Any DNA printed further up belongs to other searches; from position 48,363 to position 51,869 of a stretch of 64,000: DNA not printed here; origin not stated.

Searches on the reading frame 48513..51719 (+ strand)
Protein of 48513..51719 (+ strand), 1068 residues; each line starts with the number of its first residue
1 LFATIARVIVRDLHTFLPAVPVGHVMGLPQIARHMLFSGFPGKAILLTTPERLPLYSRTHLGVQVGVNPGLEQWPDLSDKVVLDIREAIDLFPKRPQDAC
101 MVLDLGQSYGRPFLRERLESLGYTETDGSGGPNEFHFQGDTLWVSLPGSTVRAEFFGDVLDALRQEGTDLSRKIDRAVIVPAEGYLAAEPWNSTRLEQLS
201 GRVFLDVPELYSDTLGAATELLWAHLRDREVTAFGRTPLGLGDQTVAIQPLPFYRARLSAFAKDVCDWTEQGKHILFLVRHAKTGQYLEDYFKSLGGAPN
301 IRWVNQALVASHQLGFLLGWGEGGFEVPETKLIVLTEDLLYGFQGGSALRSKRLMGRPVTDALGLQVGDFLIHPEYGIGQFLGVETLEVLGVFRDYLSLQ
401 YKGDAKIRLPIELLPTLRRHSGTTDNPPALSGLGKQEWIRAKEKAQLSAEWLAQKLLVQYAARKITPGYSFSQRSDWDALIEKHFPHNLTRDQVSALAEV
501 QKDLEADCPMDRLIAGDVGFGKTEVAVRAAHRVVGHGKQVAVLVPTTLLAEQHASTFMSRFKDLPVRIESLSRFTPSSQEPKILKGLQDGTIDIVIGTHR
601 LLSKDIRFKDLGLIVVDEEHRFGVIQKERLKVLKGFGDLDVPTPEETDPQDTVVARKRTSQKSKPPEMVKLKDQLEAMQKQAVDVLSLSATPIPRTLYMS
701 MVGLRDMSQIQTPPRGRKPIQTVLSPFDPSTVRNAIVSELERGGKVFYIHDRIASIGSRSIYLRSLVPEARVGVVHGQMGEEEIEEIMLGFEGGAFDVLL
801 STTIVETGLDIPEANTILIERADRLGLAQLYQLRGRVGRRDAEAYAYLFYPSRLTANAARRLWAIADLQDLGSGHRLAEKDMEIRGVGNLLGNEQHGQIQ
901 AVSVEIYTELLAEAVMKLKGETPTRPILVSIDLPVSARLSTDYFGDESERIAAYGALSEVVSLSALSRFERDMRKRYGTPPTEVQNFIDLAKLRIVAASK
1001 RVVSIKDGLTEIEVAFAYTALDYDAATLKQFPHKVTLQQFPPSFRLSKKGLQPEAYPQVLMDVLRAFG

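Call 41: search_protein_families(library=ncbifam, proteins=[window:48513-51719:+], max_evalue=1e-10)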
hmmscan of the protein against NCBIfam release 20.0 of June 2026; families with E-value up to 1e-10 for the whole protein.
window:48513-51719:+ (1068 aa): 20 families
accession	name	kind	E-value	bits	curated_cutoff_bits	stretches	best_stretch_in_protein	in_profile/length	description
TIGR00580.2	mfd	equivalog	1.7e-243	811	800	2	669-1006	569-907/907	transcription-repair coupling factor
NF007966.0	PRK10689.1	equivalog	1.6e-171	572.5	1329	2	669-1002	736-1075/1148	transcription-repair coupling factor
NF008168.0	PRK10917.2-2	equivalog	2.4e-113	380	718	2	674-912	506-753/795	ATP-dependent DNA helicase RecG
TIGR00643.1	recG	equivalog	1.9e-108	363.8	659.4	1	472-909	221-620/629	ATP-dependent DNA helicase RecG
NF008165.0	PRK10917.1-3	equivalog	7.8e-106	355.1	711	2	679-899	409-635/692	ATP-dependent DNA helicase RecG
NF008164.0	PRK10917.1-2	equivalog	1.3e-93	314.5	785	2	680-914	422-663/704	ATP-dependent DNA helicase RecG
NF008170.0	PRK10917.2-4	equivalog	6.9e-92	308.7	975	2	680-897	546-769/826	ATP-dependent DNA helicase RecG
NF008163.0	PRK10917.1-1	equivalog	2.3e-91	307.1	796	2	681-901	419-645/692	ATP-dependent DNA helicase RecG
NF008166.0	PRK10917.1-4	equivalog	5.5e-86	289.2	864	1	437-898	223-655/705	ATP-dependent DNA helicase RecG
NF008167.0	PRK10917.2-1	equivalog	6.4e-73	246.1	995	2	467-631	262-438/744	ATP-dependent DNA helicase RecG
NF008169.0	PRK10917.2-3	equivalog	1.4e-52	179.1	555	2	674-898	358-582/610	ATP-dependent DNA helicase RecG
NF004070.0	PRK05580.2-2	equivalog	1.8e-18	66.1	921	1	483-628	191-331/729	primosomal protein N'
NF004066.1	PRK05580.1-3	equivalog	3.9e-18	65.1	813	1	436-622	207-379/788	primosomal protein N'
TIGR00595.1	priA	equivalog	1.4e-17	63.5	230.35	1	513-627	1-110/509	replication restart helicase PriA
NF004071.0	PRK05580.2-3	equivalog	1.1e-16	59.9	1105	1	486-630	199-338/735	primosomal protein N'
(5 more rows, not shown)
